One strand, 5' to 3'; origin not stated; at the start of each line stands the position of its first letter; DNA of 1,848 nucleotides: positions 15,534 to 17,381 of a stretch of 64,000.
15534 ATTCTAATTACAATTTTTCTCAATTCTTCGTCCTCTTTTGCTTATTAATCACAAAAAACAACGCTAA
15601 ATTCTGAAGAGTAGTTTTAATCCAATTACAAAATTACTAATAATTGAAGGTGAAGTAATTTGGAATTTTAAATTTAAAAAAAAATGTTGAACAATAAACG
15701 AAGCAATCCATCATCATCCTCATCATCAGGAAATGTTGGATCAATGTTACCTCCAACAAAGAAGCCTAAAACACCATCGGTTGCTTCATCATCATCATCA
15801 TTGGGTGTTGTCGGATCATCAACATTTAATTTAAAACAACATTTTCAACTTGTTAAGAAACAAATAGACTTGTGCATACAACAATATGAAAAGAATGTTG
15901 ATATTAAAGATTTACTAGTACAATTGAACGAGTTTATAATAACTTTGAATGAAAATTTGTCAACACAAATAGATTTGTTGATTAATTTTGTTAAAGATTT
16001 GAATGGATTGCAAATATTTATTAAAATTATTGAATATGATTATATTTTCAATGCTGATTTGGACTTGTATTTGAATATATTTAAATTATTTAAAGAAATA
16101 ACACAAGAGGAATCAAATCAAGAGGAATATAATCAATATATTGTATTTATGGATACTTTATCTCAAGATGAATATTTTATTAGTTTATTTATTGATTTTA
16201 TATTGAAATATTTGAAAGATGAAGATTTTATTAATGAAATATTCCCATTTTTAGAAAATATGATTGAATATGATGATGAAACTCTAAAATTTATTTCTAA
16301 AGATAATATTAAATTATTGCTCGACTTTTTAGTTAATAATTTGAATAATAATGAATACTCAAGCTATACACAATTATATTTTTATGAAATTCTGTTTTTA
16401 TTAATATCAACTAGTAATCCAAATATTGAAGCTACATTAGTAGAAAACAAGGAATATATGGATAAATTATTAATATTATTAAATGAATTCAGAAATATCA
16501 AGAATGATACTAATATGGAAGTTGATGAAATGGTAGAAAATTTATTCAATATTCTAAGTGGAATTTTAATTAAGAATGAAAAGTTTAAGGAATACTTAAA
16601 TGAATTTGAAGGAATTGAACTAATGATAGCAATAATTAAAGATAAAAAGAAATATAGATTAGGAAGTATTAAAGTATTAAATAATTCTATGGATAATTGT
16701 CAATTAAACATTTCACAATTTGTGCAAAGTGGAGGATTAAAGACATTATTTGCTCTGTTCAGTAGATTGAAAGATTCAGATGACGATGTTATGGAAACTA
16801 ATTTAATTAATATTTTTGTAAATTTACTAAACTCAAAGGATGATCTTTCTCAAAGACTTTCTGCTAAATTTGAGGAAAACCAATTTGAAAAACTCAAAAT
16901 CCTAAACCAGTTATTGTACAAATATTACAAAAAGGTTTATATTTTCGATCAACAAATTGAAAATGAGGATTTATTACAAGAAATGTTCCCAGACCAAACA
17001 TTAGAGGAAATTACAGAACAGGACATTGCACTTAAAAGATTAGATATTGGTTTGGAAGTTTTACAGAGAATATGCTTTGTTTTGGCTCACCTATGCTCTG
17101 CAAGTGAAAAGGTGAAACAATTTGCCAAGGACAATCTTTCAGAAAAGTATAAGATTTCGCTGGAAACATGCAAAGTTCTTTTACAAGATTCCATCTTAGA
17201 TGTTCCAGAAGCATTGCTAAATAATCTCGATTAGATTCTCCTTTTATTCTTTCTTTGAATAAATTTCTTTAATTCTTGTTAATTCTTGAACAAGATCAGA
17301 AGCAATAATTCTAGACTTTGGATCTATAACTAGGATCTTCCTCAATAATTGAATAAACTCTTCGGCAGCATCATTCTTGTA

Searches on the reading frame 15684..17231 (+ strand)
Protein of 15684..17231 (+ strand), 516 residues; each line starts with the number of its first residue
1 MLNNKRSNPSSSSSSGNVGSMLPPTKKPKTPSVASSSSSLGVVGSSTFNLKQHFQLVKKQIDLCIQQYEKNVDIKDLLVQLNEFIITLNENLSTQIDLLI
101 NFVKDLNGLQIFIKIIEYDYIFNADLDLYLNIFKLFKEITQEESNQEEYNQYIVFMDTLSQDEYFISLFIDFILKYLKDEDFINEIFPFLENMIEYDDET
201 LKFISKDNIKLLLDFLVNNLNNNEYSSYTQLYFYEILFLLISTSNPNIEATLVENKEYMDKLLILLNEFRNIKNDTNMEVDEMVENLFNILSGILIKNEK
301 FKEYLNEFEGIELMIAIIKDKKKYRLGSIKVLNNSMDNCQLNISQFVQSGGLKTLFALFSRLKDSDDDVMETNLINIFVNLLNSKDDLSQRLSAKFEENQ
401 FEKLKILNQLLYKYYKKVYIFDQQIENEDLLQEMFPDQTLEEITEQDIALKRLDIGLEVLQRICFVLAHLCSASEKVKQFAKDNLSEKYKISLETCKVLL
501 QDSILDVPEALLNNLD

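Call 59: search_protein_families(library=pfam, proteins=[window:15684-17231:+], max_evalue=0.01)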
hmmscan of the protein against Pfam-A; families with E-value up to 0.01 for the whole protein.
window:15684-17231:+ (516 aa): 1 family
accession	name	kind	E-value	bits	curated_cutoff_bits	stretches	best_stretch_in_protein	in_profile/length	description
PF08216.17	CTNNBL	-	2.1e-50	171.9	27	1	83-489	61-463/474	Catenin-beta-like, Arm-motif containing nuclear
